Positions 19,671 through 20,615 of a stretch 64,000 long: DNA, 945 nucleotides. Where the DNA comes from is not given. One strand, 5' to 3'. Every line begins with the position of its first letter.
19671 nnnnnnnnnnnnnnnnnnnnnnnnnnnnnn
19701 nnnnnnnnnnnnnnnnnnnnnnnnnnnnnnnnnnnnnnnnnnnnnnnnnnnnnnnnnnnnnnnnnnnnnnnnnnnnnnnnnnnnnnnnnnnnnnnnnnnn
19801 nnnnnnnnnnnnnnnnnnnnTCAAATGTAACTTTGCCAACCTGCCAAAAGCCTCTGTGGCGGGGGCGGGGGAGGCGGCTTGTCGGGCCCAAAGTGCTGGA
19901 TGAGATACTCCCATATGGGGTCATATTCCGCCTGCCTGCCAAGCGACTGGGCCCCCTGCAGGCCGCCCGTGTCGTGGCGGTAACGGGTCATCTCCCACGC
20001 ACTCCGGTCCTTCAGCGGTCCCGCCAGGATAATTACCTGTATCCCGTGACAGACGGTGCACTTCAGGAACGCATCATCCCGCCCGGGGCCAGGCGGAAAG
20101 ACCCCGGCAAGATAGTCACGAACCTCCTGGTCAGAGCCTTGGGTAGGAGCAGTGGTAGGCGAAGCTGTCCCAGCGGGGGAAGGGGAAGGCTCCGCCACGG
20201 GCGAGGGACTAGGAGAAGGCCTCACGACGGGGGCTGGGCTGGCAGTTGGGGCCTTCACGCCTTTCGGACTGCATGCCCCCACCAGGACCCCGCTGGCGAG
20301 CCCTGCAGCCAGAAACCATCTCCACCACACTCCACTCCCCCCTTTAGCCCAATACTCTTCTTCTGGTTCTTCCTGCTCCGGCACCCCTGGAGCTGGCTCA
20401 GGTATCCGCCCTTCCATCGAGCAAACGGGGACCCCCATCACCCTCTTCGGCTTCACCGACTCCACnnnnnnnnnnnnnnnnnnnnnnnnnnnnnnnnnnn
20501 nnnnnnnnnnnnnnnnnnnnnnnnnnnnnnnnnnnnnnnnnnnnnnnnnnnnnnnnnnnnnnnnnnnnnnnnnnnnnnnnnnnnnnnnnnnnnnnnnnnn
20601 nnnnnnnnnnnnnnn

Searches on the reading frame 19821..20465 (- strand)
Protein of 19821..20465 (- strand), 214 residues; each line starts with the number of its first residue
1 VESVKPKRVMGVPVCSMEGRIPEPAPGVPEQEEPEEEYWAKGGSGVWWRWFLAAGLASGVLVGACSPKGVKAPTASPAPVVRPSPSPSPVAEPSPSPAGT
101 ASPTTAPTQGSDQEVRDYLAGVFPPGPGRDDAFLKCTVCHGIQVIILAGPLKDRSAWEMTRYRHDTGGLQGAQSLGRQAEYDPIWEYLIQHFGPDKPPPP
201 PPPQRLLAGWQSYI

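Call 10: search_protein_families(library=pfam, proteins=[window:19821-20465:-], max_evalue=0.01)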
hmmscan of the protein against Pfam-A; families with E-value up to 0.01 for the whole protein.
window:19821-20465:- (214 aa): 0 families

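Call 37: find_homologous_proteins(query=window:19821-20465:-)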
Query window:19821-20465:- (214 aa): 11 proteins with E <= 0.001 among 517 candidates.
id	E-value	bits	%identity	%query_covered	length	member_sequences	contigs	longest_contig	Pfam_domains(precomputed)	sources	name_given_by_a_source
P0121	1.4e-110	387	88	93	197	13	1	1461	-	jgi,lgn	-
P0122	2.5e-57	212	61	79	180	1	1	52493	-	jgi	jgi:hypothetical protein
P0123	3.3e-56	209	55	77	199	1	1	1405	-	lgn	-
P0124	2.8e-55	206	55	79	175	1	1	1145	-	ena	-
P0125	6.2e-54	201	63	60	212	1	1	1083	-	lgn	-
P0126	2.5e-53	199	54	77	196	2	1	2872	-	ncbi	-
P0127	4.9e-53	198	52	77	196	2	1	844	-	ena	-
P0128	2.0e-47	180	52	81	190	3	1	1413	-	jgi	jgi:hypothetical protein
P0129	9.3e-46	175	48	79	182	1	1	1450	-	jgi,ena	-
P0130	2.7e-44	170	52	77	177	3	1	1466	-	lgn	-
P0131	8.3e-35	139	48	65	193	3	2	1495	-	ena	-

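Call 38: find_encoding_contigs(protein=P0121, flank=10000, max_places=10)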
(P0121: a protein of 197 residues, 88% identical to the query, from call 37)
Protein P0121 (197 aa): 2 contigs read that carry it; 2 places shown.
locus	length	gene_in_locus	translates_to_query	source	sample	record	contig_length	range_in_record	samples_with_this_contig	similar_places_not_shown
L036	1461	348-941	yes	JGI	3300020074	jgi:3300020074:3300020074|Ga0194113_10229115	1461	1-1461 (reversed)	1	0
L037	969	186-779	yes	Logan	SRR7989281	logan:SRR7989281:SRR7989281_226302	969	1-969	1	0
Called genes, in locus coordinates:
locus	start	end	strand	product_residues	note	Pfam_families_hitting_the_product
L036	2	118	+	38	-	?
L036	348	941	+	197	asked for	-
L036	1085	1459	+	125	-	?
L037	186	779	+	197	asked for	-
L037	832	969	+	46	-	?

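Call 39: find_encoding_contigs(protein=P0122, flank=10000)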
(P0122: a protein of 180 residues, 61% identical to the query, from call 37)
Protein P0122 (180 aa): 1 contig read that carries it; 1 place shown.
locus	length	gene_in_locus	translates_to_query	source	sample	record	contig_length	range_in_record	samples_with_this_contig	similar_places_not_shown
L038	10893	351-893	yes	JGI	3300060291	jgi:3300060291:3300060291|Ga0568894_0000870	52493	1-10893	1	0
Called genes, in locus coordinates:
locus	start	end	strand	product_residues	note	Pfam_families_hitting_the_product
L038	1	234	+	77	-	?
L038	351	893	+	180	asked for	-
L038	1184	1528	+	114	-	-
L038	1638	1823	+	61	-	-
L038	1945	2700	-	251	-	PF00034:Cytochrom_C (faint), PF13442:Cytochrome_CBB3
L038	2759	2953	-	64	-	-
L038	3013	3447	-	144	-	-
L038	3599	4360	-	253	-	PF13442:Cytochrome_CBB3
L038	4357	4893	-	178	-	PF00355:Rieske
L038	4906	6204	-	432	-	PF00033:Cytochrome_B, PF13631:Cytochrom_B_N_2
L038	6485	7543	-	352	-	PF05368:NmrA, PF01073:3Beta_HSD, PF01370:Epimerase, PF02719:Polysacc_synt_2, PF04321:RmlD_sub_bind, PF07993:NAD_binding_4 (faint), PF13460:NAD_binding_10, PF16363:GDP_Man_Dehyd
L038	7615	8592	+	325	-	PF00348:polyprenyl_synt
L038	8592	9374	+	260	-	PF00142:Fer4_NifH (weak), PF01656:CbiA, PF02374:ArsA_ATPase, PF06564:CBP_BcsQ (weak), PF13604:AAA_30 (faint), PF13614:AAA_31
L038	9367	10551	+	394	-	PF00162:PGK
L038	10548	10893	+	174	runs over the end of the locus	-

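Call 42: search_protein_families(library=ncbifam, proteins=[window:19821-20465:-], max_evalue=0.01)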
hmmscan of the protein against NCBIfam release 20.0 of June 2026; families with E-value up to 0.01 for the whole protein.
window:19821-20465:- (214 aa): 0 families
